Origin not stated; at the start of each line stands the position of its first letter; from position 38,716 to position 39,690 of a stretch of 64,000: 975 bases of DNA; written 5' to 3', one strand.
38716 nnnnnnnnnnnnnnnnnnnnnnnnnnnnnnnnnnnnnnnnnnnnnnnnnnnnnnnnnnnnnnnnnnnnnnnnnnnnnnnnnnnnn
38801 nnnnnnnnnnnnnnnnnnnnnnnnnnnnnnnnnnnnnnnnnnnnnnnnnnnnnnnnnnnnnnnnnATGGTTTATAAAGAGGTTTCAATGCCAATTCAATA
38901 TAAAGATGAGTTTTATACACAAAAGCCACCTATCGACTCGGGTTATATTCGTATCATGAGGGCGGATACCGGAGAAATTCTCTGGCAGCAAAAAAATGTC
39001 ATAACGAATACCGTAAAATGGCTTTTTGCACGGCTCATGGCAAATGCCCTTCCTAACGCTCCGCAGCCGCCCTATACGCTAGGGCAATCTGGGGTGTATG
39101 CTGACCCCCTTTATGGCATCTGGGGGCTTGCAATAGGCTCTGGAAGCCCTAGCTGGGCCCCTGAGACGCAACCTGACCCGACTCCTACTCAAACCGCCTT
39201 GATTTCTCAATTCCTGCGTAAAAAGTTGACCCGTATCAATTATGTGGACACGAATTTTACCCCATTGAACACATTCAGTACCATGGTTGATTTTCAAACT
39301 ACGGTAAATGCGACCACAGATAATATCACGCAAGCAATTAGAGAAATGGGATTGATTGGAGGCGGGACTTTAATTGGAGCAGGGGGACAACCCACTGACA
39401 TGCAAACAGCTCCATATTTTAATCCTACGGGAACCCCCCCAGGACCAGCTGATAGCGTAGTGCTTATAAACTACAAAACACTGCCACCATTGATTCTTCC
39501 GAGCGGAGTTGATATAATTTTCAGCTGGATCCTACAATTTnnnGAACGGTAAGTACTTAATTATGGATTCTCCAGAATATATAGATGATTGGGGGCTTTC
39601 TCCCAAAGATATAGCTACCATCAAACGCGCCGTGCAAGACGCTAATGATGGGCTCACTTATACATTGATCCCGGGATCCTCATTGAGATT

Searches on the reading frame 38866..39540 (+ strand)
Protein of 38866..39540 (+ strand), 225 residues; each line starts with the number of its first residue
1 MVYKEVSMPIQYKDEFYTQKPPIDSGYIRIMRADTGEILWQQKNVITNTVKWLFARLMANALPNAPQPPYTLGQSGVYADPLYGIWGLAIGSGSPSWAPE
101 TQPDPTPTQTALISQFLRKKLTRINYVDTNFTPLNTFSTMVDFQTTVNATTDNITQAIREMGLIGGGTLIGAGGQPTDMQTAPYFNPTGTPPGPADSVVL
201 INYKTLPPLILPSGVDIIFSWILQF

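Call 62: search_protein_families(library=phrogs, proteins=[window:38866-39540:+], max_evalue=0.01)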
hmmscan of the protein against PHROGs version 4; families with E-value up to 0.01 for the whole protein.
window:38866-39540:+ (225 aa): 3 families
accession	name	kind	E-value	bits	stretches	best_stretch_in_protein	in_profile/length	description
phrog_5417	-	unknown function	1.5e-08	35.6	1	39-170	28-132/156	-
phrog_1394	-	head and packaging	0.00025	22.1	1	88-129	25-66/173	virion structural protein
phrog_5998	-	unknown function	0.0072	17.4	0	27-49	3-26/42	-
